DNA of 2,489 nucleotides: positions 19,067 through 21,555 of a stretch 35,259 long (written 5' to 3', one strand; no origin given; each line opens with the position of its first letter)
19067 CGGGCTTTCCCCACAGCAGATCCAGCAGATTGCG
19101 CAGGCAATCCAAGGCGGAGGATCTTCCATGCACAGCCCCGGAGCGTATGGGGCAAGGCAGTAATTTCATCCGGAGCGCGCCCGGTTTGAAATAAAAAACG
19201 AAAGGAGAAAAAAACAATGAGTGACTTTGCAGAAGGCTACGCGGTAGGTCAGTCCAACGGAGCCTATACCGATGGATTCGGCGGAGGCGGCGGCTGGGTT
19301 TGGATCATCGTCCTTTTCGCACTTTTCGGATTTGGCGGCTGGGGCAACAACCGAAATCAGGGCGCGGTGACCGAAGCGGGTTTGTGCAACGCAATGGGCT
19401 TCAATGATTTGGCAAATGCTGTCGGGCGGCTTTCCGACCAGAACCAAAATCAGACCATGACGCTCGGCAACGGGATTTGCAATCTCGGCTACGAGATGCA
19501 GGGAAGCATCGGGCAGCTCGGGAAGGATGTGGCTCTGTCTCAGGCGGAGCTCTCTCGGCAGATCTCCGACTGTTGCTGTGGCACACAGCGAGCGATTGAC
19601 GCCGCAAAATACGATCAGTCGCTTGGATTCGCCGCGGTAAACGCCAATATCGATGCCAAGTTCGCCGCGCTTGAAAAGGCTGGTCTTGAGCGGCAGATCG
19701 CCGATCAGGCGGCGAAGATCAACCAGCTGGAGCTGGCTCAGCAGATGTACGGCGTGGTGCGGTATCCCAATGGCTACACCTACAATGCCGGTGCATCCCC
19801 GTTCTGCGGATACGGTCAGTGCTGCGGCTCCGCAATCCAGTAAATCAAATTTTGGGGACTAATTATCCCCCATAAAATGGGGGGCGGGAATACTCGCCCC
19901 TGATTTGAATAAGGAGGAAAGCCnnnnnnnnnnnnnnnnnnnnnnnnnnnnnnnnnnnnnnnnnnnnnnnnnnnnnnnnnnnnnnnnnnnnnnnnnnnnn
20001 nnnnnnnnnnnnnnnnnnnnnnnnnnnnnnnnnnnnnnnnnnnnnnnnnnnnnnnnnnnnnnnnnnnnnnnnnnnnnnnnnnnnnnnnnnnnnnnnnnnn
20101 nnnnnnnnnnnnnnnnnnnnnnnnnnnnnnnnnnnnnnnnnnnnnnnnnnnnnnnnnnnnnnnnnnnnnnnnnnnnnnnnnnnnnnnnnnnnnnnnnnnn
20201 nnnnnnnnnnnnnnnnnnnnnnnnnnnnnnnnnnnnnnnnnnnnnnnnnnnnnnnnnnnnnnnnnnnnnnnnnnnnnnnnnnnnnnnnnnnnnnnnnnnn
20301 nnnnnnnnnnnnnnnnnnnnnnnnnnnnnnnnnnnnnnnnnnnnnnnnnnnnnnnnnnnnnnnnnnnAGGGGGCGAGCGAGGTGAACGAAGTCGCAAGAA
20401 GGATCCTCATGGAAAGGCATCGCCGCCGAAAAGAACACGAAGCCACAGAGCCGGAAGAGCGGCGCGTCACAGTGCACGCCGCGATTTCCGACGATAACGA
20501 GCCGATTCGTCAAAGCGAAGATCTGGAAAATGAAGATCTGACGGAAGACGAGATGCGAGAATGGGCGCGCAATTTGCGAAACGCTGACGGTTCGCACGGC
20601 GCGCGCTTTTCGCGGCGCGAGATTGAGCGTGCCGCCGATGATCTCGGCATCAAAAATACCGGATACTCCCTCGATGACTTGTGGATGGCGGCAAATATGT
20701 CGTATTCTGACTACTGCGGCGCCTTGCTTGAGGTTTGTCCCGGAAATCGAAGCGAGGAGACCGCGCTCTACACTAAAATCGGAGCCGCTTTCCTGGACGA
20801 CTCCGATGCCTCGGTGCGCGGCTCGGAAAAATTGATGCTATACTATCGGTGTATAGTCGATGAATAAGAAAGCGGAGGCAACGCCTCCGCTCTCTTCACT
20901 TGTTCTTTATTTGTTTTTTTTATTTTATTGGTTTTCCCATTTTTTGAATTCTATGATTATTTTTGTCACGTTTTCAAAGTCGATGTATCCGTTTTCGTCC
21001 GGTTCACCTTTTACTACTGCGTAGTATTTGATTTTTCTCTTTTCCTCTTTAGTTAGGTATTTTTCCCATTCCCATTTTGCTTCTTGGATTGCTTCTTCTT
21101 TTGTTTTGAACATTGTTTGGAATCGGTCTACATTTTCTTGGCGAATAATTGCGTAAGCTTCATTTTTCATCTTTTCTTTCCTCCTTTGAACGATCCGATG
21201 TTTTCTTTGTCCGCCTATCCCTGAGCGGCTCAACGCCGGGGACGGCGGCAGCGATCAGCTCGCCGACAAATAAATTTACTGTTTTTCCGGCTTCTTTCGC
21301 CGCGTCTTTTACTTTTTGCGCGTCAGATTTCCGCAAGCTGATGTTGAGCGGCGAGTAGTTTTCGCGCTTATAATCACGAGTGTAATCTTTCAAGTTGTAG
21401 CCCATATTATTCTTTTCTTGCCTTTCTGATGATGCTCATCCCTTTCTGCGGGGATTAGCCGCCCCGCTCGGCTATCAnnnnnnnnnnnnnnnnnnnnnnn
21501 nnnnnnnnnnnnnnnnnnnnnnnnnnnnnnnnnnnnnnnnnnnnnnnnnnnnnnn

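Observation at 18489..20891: Terminator-bracketed five-gene accessory operon with a BclA-CTD/C1q-like protein and a Gly-rich membrane protein: possible spore-surface or cell-envelope conversion module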

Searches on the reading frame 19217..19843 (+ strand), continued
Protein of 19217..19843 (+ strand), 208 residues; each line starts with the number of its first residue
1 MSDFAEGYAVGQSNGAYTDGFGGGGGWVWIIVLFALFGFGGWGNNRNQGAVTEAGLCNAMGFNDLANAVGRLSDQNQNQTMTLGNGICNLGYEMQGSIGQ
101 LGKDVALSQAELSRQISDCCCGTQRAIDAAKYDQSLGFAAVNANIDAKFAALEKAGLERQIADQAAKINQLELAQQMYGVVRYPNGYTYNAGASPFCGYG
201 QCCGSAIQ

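Call 80: search_protein_families(library=pfam, proteins=[L029:9480-9890:+, L026:6602-6961:+, L027:6634-7011:+, L029:9887-10195:+, L026:7148-7546:+, L026:7539-8066:+, L026:6954-7151:+, L026:5205-5645:+, L026:5914-6519:+], max_evalue=1)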
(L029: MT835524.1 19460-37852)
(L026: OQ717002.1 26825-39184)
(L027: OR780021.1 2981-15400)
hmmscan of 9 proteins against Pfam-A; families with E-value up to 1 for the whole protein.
L029:9480-9890:+ (136 aa): 0 families

L026:6602-6961:+ (119 aa): 0 families

L027:6634-7011:+ (125 aa): 0 families

L029:9887-10195:+ (102 aa): 2 families
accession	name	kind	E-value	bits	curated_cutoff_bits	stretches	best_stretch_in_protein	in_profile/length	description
PF02915.23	Rubrerythrin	-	0.0034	18.2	22.8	1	8-77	4-80/137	Rubrerythrin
PF18097.6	Vta1_C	-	0.025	14.6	26.3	1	13-26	2-15/38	Vta1 C-terminal domain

L026:7148-7546:+ (132 aa): 1 family
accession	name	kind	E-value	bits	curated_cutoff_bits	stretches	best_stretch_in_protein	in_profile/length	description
PF08472.16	S6PP_C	-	0.061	13.6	34.4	1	51-98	43-89/133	Sucrose-6-phosphate phosphohydrolase C-terminal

L026:7539-8066:+ (175 aa): 0 families

L026:6954-7151:+ (65 aa): 1 family
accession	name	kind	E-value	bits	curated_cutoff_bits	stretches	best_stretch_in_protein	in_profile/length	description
PF23195.1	UBQLN1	-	0.039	14.1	27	1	30-63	15-47/70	Ubiquilin-1-like domain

L026:5205-5645:+ (146 aa): 0 families

L026:5914-6519:+ (201 aa): 1 family
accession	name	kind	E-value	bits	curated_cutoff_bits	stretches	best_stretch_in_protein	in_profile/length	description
PF02120.21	Flg_hook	-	0.095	13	29.8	1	135-169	41-74/85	Flagellar hook-length control protein FliK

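Call 82: search_solved_structures(query=A8, max_evalue=10, show_alignments=2)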
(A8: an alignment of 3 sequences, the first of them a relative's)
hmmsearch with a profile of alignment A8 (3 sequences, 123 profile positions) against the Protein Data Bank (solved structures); distinct sequences matched with E-value up to 10: 2.
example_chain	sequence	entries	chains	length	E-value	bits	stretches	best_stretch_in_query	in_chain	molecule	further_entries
8q66_A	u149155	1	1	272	0.81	12.7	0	24-53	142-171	Exonuclease mut-7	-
6i52_B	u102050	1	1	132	1.4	11.9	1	42-75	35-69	Replication factor A protein 2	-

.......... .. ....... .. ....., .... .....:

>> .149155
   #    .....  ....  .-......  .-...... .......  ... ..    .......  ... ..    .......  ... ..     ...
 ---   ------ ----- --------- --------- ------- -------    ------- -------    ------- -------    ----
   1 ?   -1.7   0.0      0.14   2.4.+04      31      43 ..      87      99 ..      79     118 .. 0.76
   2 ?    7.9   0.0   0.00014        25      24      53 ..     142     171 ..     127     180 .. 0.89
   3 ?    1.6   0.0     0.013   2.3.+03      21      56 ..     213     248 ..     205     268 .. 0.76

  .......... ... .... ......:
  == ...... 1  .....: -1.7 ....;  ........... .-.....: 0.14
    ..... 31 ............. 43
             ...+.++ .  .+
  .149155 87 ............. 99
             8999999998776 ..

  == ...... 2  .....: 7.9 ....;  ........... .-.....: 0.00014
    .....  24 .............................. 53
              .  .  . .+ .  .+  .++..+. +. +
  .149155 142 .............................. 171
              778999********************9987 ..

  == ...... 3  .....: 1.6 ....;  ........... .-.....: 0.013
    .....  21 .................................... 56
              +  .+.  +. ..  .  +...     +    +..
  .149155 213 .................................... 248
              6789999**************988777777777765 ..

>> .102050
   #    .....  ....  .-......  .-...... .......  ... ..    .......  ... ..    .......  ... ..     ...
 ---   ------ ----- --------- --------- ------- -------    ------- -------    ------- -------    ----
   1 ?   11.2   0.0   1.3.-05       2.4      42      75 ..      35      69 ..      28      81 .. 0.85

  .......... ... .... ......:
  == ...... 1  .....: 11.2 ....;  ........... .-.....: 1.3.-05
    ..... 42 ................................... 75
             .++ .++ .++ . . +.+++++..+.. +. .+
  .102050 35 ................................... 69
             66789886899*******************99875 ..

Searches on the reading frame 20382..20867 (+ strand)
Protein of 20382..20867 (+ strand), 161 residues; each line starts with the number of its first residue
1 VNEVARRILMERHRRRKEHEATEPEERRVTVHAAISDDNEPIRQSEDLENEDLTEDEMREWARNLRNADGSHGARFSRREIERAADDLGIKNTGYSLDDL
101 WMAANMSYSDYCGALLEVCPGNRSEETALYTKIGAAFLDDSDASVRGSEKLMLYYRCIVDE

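Call 8: search_protein_families(library=pfam, proteins=[window:20382-20867:+], max_evalue=1)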
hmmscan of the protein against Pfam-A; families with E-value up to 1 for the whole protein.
window:20382-20867:+ (161 aa): 1 family
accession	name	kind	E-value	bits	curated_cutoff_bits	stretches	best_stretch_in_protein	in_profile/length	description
PF25223.1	DUF7841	-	2.9e-11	44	25.2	1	47-145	10-105/114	Domain of unknown function (DUF7841)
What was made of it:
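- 20382..20867 (+): g5: 161-aa acidic protein with an Arg-rich N-terminus and a C-terminal DUF7841 domain. Pfam DUF7841, 44 bits against a 25.2-bit cut-off (call 8).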

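Call 9: search_protein_families(library=phrogs, proteins=[window:20382-20867:+], max_evalue=0.1)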
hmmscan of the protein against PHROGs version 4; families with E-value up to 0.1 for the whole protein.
window:20382-20867:+ (161 aa): 0 families

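Call 29: search_protein_families(library=padloc, proteins=[window:20382-20867:+], max_evalue=0.1)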
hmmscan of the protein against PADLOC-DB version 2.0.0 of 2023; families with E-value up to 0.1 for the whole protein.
window:20382-20867:+ (161 aa): 1 family
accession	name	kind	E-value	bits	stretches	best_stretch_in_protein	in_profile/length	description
PDLC02607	DrmC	-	0.016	12.5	1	51-105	15-67/265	DrmC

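Call 30: search_protein_families(library=ncbifam, proteins=[window:20382-20867:+], max_evalue=0.1)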
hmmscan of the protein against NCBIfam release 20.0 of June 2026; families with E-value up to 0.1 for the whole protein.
window:20382-20867:+ (161 aa): 1 family
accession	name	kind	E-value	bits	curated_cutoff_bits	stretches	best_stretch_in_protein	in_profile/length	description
NF011283.0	PRK14693.1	equivalog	0.061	11.8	686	1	37-89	411-463/552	hypothetical protein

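Call 36: find_homologous_proteins(query=window:20382-20864:+)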
Query window:20382-20864:+ (161 aa): 4 proteins with E <= 0.001 among 44 candidates.
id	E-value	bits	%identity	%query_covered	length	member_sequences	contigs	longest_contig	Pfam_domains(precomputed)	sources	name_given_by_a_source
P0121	1.9e-96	338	96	100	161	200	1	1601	PF25223.2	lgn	-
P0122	2.3e-94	332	94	100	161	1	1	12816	PF25223.2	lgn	-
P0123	1.0e-88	313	95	94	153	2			PF25223.2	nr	nr:MAG TPA: hypothetical protein [Caudoviricetes sp.]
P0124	2.5e-85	302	86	100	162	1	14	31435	PF25223.2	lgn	-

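Call 45: search_solved_structures(query=A4, max_evalue=10, show_alignments=2)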
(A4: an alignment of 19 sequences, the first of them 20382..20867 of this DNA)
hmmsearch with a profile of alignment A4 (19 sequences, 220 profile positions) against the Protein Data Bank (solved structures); distinct sequences matched with E-value up to 10: 1.
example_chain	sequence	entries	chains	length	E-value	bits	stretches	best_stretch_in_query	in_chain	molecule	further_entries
9o04_D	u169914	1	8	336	2.8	11.5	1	84-137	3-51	Serine/threonine-protein phosphatase 2A catalytic subunit alpha isoform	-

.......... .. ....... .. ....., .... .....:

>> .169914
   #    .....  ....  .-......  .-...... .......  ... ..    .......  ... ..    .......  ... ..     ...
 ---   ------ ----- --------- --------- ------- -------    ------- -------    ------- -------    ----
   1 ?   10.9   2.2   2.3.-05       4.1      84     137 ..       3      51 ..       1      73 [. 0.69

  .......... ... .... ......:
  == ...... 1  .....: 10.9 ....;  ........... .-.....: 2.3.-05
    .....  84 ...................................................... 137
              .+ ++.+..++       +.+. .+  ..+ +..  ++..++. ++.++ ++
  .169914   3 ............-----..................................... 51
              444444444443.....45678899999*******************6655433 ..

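Call 76: search_protein_representatives(protein=window:20382-20864:+)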
Query: 161 residues. Proteins with E-value up to 0.001 (for the whole library): 521; up to 1e-10: 114; up to 1e-30: 3. The best 150 are listed.
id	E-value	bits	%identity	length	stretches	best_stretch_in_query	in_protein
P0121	6.1e-97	338.3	96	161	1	1-161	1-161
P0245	2.5e-34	135.0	48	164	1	1-160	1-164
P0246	1.1e-31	126.5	42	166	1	6-160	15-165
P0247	3.4e-30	121.6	47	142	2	53-160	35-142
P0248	8.0e-26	107.4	48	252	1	46-161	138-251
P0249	2.3e-25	105.9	39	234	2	53-160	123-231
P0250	2.7e-23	99.2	47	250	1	45-161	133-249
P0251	2.3e-22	96.2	49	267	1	52-160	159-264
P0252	8.2e-22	94.4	47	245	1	52-161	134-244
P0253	1.5e-21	93.6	46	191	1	51-161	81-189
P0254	2.8e-21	92.7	45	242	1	44-159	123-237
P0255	6.8e-21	91.4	43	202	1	44-159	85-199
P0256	7.5e-21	91.3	38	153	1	1-160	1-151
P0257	1.1e-20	90.8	46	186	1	51-160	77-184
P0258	3.7e-20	89.0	47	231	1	52-160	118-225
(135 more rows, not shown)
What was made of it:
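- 20382..20867 (+): 521 representatives at E<=0.001; in the 150 listed the domain lies at or near the C-terminus (call 76).
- Tried and rejected: The 150 best hits are 93-338 aa and have the domain at or near the C-terminus (call 76).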

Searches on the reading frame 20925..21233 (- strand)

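Call 8: search_protein_families(library=pfam, proteins=[window:20925-21233:-], max_evalue=1)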
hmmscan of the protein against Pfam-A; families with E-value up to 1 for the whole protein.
window:20925-21233:- (102 aa): 2 families
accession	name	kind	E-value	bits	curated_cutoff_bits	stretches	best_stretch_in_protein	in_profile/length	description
PF11503.13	YNR034W-A-like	-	0.062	13.6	25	1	3-35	23-55/72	YNR034W-A-like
PF16197.11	KAsynt_C_assoc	-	0.13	13.2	33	1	5-68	33-92/111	Ketoacyl-synthetase C-terminal extension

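Call 9: search_protein_families(library=phrogs, proteins=[window:20925-21233:-], max_evalue=0.1)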
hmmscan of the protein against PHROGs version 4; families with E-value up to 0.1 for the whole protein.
window:20925-21233:- (102 aa): 4 families
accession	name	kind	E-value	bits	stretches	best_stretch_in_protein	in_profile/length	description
phrog_1672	-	unknown function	1.1e-05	26.2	1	15-89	20-90/168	-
phrog_36596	-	unknown function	0.031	15.8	1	65-99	4-38/92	-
phrog_28663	-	unknown function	0.045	13.5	0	66-92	54-81/394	-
phrog_683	-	unknown function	0.095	14.7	0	10-66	17-73/105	-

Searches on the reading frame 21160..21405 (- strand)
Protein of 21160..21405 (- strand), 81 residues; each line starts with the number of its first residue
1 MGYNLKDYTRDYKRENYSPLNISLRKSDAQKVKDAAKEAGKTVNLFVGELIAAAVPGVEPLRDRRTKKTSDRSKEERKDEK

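Call 18: search_protein_families(library=phrogs, proteins=[window:21160-21405:-], max_evalue=0.001)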
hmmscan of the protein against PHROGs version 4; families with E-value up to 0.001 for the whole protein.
window:21160-21405:- (81 aa): 1 family
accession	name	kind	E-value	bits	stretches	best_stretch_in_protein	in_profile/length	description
phrog_13890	-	unknown function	1.9e-05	25.5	1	6-55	6-55/73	-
